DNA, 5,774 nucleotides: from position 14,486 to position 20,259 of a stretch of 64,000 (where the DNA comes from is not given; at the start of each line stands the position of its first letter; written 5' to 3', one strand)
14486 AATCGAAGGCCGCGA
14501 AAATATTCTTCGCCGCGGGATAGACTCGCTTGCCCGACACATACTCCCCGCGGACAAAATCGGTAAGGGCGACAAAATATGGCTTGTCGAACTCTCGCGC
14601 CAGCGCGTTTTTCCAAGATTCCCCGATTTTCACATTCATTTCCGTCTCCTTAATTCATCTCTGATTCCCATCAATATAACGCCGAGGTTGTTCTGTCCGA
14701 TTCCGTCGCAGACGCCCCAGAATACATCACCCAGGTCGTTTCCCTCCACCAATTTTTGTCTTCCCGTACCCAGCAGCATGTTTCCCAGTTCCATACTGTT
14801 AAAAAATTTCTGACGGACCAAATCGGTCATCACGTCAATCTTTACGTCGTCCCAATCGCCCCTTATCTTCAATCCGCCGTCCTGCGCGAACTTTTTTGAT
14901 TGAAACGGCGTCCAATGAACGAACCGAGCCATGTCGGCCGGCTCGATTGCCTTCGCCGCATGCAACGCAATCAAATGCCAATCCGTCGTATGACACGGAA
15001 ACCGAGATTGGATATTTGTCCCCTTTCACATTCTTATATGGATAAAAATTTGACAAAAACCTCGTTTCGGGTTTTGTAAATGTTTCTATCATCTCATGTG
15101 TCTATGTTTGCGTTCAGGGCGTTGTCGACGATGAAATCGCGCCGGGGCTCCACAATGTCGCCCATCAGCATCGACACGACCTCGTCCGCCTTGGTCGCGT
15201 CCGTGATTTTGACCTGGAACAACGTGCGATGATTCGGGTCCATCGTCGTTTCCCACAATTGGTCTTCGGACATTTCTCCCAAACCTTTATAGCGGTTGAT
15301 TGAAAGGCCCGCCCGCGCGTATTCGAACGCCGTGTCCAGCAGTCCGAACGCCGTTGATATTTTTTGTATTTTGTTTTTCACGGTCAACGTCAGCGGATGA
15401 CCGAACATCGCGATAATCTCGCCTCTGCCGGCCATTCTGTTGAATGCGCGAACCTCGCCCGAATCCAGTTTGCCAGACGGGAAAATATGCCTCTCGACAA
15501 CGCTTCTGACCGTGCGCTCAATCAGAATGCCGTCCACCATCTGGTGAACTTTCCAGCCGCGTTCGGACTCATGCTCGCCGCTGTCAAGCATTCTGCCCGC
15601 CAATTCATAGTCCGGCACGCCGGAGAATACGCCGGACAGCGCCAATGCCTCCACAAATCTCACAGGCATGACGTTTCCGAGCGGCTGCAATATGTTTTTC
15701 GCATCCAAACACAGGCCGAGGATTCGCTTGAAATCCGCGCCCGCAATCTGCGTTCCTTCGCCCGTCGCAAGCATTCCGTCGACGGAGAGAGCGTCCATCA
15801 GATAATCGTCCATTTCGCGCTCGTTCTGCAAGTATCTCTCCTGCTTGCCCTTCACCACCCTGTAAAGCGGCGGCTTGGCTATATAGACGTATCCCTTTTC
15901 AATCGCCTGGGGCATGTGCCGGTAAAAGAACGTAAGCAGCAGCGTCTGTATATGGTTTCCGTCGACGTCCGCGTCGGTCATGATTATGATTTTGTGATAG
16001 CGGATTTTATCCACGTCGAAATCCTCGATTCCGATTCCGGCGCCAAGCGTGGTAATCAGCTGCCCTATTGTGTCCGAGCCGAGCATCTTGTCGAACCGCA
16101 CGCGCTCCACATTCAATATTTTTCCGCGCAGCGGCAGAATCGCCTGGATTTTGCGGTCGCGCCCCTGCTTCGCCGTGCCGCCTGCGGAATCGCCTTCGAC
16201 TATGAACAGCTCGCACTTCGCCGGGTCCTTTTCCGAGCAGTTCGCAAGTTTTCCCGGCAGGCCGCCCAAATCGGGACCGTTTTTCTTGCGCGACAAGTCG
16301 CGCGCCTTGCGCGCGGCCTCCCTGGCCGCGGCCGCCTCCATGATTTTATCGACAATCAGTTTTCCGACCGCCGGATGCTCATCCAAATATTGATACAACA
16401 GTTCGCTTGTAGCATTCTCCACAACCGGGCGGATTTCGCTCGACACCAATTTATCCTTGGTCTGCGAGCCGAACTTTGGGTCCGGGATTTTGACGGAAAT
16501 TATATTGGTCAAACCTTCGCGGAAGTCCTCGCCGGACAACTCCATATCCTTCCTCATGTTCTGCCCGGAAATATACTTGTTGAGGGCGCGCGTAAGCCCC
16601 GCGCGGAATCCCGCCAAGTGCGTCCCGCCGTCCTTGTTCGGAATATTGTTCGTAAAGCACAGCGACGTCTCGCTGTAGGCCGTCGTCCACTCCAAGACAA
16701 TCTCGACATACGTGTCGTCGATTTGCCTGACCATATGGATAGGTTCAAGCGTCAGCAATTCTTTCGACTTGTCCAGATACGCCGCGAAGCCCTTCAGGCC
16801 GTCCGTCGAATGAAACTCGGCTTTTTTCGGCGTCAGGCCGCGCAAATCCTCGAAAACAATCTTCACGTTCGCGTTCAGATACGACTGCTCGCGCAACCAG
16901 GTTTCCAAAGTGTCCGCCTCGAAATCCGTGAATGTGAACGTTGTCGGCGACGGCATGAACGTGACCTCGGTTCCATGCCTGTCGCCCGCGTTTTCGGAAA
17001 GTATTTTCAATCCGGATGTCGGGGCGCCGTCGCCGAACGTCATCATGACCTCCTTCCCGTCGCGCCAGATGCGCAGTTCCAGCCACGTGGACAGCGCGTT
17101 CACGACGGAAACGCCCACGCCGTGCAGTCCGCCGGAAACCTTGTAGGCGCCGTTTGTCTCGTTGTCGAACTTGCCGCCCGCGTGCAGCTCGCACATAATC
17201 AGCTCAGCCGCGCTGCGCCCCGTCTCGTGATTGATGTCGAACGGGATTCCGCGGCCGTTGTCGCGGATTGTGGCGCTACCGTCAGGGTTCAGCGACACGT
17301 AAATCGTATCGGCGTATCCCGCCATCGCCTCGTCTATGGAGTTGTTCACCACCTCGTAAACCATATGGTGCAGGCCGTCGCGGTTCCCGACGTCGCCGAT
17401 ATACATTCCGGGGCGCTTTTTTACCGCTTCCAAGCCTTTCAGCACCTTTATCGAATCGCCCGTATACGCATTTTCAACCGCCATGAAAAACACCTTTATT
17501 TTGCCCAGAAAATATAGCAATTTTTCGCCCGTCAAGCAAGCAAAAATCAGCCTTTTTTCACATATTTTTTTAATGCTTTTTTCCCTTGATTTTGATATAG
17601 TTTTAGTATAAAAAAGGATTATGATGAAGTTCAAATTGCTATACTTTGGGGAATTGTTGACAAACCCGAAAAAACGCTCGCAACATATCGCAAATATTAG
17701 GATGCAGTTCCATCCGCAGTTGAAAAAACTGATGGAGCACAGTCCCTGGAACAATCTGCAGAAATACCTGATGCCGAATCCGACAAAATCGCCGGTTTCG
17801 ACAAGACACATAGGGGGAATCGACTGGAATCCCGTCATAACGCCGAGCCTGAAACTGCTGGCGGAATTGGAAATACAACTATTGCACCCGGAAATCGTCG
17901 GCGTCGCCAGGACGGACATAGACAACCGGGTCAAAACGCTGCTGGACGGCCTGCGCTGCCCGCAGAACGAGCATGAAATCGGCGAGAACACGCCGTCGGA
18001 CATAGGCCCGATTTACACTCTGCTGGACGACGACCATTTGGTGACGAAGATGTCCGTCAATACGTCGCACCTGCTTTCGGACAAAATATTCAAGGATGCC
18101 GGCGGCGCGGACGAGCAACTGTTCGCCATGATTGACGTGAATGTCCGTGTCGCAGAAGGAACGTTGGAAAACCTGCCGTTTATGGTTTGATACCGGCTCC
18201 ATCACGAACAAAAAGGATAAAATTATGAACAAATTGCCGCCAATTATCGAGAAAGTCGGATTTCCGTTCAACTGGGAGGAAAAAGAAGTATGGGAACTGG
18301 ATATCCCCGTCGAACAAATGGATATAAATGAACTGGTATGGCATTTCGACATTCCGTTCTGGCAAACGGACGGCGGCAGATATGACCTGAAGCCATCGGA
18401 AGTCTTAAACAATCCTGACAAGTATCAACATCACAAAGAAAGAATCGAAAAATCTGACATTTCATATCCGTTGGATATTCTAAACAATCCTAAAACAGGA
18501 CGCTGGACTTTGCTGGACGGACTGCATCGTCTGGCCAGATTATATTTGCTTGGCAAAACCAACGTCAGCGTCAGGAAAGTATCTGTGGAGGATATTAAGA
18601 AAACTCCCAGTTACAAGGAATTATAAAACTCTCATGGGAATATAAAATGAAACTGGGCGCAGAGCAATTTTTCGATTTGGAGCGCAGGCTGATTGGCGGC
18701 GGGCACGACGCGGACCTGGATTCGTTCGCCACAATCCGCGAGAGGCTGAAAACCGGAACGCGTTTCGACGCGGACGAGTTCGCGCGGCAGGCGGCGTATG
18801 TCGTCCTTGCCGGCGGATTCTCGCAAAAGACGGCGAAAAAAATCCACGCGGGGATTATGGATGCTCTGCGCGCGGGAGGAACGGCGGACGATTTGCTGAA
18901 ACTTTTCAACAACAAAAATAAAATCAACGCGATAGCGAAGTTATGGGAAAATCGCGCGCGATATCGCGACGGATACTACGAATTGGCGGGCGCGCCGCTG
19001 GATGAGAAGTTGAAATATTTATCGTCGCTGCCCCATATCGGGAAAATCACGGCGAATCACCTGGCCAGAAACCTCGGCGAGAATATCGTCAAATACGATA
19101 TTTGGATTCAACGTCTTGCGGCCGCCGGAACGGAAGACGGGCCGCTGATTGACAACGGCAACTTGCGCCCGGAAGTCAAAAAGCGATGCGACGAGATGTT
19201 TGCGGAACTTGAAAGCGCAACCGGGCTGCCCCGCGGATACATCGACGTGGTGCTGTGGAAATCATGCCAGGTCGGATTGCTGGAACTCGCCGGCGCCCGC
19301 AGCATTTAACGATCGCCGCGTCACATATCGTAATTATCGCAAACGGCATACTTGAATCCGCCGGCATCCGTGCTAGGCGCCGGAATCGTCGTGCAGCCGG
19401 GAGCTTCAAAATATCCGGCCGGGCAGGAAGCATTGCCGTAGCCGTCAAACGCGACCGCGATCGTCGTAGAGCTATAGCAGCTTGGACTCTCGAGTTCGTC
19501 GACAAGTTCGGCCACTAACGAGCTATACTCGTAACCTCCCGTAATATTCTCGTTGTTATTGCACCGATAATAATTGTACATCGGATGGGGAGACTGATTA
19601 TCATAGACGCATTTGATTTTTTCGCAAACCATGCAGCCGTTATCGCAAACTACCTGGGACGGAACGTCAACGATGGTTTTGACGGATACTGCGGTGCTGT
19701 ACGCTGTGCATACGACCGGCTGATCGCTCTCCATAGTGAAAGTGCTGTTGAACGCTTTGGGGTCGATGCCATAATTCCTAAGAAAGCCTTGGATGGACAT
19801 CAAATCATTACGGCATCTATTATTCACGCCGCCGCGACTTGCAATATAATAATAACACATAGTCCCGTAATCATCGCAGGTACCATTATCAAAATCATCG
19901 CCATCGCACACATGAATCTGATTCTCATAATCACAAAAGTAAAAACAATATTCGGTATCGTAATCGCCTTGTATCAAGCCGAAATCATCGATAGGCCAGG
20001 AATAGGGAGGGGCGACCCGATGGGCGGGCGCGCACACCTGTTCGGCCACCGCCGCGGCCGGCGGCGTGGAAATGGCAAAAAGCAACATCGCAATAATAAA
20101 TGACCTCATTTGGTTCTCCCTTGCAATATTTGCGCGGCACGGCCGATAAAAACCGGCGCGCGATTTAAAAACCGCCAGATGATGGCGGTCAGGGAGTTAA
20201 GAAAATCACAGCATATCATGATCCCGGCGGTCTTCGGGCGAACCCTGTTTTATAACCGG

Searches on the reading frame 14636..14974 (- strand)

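Call 10: search_protein_families(library=pfam, proteins=[window:14636-14974:-], max_evalue=0.001)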
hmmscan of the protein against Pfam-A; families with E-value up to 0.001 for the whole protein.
window:14636-14974:- (112 aa): 1 family
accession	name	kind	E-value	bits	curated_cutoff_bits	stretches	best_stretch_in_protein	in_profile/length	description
PF08719.17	NADAR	-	1.1e-16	61.9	35.1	1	15-109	58-163/163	NADAR domain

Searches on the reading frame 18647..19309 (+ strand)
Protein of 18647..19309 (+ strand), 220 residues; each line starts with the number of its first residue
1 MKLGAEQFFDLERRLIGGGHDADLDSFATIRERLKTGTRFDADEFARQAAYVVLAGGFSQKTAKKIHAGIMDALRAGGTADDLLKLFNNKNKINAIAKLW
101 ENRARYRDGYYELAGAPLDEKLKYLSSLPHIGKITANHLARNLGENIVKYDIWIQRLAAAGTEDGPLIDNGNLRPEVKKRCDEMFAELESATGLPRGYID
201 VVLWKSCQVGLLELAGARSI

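Call 10: search_protein_families(library=pfam, proteins=[window:18647-19309:+], max_evalue=0.001)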
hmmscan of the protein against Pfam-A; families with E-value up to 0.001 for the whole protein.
window:18647-19309:+ (220 aa): 0 families

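Call 68: search_protein_families(library=padloc, proteins=[window:18647-19309:+], max_evalue=0.01)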
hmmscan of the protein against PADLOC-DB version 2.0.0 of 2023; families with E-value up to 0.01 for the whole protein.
window:18647-19309:+ (220 aa): 1 family
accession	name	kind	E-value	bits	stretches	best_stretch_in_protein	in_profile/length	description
PDLC00910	OGG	-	5.3e-20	70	1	38-205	39-200/215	OGG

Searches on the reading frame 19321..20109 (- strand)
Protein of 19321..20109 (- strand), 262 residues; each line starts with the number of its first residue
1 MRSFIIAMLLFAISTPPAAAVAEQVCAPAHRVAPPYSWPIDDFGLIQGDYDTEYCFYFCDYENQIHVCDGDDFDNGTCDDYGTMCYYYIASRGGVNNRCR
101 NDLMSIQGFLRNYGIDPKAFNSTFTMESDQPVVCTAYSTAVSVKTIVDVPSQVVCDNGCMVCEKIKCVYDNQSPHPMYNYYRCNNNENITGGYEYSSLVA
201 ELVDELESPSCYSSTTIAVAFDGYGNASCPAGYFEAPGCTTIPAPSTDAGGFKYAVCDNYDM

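Call 4: search_protein_families(library=pfam, proteins=[window:19321-20109:-], max_evalue=0.01)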
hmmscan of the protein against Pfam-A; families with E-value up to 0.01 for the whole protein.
window:19321-20109:- (262 aa): 0 families

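Call 5: search_protein_families(library=ncbifam, proteins=[window:19321-20109:-], max_evalue=0.01)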
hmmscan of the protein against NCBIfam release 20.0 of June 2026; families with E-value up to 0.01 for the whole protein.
window:19321-20109:- (262 aa): 0 families

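Call 17: find_homologous_proteins(query=window:19321-20109:-, max_evalue=0.001)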
Query window:19321-20109:- (262 aa): 1 proteins with E <= 0.001 among 300 candidates.
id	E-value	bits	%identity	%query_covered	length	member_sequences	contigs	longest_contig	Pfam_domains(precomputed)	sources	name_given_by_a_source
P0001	2.2e-175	600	100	97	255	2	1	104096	-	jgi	jgi:hypothetical protein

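Call 65: search_protein_representatives(protein=window:19321-20109:-)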
Query: 262 residues. Proteins with E-value up to 0.001 (for the whole library): 2; up to 1e-10: 1; up to 1e-30: 1. The best 2 are listed.
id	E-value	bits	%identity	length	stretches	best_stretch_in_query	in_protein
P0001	6.9e-176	599.7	100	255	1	8-262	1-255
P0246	1.1e-04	38.1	30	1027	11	160-200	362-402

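Call 68: search_protein_families(library=padloc, proteins=[window:19321-20109:-], max_evalue=0.01)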
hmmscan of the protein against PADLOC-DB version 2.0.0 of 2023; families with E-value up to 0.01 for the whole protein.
window:19321-20109:- (262 aa): 0 families

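Call 82: predict_structure(protein=window:19321-20109:-)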
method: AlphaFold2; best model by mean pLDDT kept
length: 262 residues; sequences in the alignment: 1
mean_pLDDT: 39.1   pTM: 0.28
mean pLDDT of the five models: 39.1, 36.5, 29.5, 29.4, 29.1
residues with pLDDT >= 90: 0; 70-90: 0; 50-70: 34; < 50: 228
segments of 3 or more residues with pLDDT < 50: 1-3, 7-9, 17-54, 82-85, 89-110, 112-262
pLDDT, mean of each block of 10 residues (from residue 1): 49 47 33 36 41 52 53 55 48 39 44 42 35 29 26 36 40 35 40 29 32 34 34 36 37 36 35
secondary structure, 60 per line:
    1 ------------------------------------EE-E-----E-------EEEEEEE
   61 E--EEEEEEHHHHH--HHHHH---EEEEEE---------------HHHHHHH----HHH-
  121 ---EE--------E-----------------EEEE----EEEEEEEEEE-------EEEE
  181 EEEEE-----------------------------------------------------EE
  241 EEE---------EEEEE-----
elements in order: E54-61 E64-69 H70-74 H77-81 E85-90 H106-112 E152-155 E160-169 E177-185 E239-243 E253-257
